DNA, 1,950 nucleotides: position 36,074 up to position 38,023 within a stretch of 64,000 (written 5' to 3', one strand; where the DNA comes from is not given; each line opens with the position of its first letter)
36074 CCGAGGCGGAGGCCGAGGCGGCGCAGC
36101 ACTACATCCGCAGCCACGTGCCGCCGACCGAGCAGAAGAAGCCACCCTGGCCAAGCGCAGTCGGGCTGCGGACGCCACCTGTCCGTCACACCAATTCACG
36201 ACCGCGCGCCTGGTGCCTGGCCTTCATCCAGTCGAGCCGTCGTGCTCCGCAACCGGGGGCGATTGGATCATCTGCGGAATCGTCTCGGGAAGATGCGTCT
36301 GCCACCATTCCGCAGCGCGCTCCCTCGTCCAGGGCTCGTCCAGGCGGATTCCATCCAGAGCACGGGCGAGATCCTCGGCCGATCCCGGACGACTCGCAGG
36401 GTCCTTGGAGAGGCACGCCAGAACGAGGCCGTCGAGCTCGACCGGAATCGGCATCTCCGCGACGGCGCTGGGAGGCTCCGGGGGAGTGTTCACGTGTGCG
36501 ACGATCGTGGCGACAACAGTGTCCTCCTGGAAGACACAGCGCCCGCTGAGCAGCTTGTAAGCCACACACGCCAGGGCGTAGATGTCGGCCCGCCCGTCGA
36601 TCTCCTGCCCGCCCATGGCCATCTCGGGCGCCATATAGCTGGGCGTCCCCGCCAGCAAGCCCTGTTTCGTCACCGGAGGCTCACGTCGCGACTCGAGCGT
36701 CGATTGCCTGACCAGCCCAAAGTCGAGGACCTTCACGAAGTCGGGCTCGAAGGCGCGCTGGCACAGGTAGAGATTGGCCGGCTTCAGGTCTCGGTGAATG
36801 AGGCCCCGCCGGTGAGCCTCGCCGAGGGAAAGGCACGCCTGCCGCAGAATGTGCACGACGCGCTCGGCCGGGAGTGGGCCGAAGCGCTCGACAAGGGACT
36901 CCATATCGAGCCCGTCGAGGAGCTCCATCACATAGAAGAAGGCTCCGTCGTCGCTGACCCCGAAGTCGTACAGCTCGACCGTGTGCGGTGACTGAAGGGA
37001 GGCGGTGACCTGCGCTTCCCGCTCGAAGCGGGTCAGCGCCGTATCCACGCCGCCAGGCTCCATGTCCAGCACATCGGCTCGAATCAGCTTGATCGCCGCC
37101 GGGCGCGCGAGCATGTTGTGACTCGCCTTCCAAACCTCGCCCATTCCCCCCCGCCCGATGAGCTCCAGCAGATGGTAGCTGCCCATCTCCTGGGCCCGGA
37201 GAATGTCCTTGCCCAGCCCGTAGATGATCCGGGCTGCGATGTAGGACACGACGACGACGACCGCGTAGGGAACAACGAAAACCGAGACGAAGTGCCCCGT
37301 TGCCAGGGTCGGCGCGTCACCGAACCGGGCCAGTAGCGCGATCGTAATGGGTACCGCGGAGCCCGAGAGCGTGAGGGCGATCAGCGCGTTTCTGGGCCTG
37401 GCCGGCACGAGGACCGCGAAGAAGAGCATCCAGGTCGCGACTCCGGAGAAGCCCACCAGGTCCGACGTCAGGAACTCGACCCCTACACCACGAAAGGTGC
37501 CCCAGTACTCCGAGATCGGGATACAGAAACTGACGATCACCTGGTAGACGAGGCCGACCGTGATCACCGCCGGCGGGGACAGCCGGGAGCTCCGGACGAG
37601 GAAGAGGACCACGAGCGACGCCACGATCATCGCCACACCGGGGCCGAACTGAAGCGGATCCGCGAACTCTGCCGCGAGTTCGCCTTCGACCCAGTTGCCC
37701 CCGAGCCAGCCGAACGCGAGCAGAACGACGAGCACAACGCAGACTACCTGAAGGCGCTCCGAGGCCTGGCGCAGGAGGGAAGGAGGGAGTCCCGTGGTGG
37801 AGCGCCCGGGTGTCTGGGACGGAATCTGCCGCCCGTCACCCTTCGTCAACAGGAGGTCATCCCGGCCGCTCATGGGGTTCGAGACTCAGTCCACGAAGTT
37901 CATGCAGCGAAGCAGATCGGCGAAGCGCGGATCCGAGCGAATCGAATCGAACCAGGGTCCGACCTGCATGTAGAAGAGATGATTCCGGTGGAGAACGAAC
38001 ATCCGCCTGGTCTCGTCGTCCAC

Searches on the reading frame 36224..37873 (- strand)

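Call 56: search_protein_families(library=pfam, proteins=[window:36224-37873:-], max_evalue=1e-8)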
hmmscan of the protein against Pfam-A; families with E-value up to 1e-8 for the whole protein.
window:36224-37873:- (549 aa): 2 families
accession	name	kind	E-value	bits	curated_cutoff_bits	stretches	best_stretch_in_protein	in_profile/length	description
PF00069.31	Pkinase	-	8.3e-38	130.7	31.7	1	233-500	1-256/263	Protein kinase domain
PF07714.23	PK_Tyr_Ser-Thr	-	1.1e-19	71.2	23.1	1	235-497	3-250/258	Protein tyrosine and serine/threonine kinase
